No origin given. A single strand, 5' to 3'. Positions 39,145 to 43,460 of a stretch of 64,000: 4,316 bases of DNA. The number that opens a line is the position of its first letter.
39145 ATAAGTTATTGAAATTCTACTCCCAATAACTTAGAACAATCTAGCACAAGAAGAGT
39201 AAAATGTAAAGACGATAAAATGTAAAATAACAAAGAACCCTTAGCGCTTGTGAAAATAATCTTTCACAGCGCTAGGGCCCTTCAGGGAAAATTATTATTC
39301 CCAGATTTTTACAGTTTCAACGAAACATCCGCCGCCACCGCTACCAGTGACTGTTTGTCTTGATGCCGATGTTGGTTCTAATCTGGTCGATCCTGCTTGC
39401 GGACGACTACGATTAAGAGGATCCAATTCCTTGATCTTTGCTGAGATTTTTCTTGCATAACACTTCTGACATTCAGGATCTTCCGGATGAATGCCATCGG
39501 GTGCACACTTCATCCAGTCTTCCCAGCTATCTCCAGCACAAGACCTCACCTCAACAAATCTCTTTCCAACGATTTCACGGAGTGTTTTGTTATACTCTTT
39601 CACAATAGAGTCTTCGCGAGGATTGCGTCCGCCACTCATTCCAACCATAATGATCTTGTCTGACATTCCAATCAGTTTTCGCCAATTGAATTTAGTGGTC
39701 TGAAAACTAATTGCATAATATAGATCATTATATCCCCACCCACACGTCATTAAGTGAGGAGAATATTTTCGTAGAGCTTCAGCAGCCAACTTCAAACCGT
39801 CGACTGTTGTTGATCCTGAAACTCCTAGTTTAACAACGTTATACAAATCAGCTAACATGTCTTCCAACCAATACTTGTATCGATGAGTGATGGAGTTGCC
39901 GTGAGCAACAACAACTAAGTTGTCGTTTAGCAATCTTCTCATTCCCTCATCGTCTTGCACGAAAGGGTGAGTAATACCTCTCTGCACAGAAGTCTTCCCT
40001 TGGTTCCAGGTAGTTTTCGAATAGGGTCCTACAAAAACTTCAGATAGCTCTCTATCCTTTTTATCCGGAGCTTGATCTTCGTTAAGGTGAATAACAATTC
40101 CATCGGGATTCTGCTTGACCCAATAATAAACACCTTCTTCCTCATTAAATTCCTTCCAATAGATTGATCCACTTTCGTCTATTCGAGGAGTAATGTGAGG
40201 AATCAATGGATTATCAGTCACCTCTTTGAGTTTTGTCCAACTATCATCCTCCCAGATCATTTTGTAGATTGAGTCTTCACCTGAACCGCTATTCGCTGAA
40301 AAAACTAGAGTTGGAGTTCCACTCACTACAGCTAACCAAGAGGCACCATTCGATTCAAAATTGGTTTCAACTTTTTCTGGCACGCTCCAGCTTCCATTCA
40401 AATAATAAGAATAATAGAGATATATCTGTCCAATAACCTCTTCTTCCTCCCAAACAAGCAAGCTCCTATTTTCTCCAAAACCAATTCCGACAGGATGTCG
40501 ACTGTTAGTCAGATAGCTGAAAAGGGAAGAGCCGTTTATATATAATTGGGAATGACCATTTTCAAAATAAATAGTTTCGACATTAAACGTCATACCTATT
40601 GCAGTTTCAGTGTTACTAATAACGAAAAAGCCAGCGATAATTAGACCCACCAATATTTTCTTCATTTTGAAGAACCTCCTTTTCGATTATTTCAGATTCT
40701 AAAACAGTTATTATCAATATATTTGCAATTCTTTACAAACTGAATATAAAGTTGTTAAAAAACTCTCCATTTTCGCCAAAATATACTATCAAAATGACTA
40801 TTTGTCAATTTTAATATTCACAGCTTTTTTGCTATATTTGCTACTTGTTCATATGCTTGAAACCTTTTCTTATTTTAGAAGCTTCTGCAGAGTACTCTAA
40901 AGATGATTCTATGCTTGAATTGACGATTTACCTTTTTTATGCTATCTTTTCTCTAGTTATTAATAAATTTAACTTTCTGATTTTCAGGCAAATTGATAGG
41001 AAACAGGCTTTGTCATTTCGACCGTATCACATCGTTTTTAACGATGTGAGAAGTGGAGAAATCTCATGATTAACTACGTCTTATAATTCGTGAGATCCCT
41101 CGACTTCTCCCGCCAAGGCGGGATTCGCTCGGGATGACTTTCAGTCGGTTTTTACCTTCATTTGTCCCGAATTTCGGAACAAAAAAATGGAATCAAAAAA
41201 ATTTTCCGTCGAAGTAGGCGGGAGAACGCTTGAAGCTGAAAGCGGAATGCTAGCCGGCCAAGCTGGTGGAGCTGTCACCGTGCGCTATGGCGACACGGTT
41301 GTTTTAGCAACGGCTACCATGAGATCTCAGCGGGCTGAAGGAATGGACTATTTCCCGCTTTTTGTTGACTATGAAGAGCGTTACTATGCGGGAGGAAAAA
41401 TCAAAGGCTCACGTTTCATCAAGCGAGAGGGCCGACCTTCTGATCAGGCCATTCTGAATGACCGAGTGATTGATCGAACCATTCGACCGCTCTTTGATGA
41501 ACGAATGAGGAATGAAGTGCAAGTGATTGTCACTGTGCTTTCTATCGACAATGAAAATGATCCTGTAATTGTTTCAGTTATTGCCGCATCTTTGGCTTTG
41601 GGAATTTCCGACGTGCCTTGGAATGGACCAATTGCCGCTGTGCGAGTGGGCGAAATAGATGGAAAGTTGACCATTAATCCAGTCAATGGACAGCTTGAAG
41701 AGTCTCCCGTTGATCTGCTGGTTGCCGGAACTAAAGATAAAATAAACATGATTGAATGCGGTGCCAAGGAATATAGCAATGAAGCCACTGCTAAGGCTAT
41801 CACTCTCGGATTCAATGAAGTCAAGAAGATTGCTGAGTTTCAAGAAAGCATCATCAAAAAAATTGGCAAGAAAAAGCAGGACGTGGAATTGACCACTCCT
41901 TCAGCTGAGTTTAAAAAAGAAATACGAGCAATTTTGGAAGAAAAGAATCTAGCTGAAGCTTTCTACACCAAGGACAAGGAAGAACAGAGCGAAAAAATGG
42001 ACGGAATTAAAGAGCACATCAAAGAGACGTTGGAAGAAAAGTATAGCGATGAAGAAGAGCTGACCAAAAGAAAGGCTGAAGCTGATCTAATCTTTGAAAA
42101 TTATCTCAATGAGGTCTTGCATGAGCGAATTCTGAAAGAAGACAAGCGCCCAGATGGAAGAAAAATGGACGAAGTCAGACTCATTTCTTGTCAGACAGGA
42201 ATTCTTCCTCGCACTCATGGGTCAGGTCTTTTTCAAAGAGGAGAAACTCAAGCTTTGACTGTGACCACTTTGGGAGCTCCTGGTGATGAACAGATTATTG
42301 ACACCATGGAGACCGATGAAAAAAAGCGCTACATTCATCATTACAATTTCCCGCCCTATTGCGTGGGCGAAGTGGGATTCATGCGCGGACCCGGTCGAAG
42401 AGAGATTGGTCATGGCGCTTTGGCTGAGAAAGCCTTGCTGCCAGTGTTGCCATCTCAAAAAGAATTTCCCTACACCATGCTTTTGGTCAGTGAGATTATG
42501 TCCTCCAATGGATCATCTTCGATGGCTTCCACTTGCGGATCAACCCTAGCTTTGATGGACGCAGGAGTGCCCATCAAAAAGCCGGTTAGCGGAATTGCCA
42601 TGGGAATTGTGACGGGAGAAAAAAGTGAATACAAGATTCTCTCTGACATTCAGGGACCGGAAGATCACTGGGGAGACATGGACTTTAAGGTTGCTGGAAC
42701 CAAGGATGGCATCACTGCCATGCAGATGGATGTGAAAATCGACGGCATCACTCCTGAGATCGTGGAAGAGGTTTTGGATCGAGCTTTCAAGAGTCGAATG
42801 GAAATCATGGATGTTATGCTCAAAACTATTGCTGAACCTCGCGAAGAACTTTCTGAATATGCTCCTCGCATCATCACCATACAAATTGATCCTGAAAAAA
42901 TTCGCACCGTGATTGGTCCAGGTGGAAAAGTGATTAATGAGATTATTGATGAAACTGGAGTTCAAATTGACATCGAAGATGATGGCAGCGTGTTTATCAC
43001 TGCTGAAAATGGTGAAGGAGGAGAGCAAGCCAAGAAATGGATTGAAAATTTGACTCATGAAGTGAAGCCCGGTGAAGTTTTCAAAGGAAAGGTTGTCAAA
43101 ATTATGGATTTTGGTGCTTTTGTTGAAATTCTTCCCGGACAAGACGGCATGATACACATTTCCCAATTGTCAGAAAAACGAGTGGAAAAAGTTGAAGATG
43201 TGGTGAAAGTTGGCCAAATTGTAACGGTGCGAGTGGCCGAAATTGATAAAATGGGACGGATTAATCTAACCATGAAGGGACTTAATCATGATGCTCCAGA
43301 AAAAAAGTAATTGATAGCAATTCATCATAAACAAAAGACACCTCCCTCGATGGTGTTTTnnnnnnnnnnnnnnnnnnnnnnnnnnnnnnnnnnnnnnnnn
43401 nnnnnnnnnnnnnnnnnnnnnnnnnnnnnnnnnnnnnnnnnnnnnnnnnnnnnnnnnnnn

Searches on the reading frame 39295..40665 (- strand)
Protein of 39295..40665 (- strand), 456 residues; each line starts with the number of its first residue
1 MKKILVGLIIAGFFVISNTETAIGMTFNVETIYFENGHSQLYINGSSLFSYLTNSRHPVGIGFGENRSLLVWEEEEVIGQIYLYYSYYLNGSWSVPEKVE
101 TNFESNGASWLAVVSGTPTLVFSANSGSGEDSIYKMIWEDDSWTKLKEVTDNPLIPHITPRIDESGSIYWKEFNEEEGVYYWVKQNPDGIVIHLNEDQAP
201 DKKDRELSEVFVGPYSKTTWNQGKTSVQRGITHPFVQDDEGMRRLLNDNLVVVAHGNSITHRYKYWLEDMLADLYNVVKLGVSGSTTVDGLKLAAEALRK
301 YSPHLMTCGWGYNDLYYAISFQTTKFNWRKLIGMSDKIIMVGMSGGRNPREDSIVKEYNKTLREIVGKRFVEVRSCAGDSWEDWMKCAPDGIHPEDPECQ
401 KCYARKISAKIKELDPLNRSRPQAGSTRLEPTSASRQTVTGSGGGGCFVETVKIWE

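Call 8: search_protein_families(library=pfam, proteins=[window:39295-40665:-], max_evalue=0.001)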
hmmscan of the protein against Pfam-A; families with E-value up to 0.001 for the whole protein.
window:39295-40665:- (456 aa): 1 family
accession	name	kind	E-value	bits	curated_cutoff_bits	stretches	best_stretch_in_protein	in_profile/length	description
PF13472.12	Lipase_GDSL_2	-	9.9e-11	42.9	32.9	1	256-395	3-172/178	GDSL-like Lipase/Acylhydrolase family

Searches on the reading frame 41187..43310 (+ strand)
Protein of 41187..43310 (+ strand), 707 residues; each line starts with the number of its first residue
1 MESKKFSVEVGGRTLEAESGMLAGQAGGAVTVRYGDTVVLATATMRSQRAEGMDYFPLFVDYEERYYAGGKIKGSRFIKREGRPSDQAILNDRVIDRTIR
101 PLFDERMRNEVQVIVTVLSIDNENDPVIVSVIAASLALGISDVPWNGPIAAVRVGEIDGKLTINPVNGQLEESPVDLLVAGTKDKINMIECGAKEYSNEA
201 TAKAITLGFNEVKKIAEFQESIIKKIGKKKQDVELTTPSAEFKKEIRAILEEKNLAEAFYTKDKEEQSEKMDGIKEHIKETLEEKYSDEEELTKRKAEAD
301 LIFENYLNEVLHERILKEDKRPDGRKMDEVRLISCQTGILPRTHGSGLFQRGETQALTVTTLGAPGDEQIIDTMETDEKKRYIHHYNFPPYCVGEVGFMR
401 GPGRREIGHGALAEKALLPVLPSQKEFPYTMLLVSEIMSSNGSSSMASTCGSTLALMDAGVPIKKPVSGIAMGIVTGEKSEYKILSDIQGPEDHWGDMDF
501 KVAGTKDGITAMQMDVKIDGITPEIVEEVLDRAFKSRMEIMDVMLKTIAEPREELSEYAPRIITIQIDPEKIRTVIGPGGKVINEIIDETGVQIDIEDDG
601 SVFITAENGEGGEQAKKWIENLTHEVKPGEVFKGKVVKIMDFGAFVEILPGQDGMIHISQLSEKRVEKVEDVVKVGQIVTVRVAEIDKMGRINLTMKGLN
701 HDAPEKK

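Call 8: search_protein_families(library=pfam, proteins=[window:41187-43310:+], max_evalue=0.001)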
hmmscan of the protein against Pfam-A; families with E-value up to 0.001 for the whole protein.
window:41187-43310:+ (707 aa): 8 families
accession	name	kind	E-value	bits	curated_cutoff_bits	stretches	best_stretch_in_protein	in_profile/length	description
PF01138.27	RNase_PH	-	2.7e-51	173.8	25.5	2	12-144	2-130/130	3' exoribonuclease family, domain 1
PF00575.29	S1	-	8.9e-20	71.3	22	1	626-697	2-74/74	S1 RNA binding domain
PF03725.20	RNase_PH_C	-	4.8e-19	68.5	20.8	2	466-535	2-66/67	3' exoribonuclease family, domain 2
PF00013.35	KH_1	-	2.2e-11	43.8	21.5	1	563-620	2-65/66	KH domain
PF03726.19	PNPase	-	3.7e-09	37.4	24.6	1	243-326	3-81/81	Polyribonucleotide nucleotidyltransferase, RNA binding domain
PF23459.1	S1_RRP5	-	2.3e-06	28.5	27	1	626-689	1-64/72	RRP5 S1 domain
PF22675.2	KH-I_KHDC4-BBP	-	2.3e-05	24.6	30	1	573-611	9-47/76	KHDC4/BBP-like, KH-domain type I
PF24685.1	OB_RRP5_4th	-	0.00021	21.7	31.5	1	625-690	5-75/92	RRP5 OB-fold domain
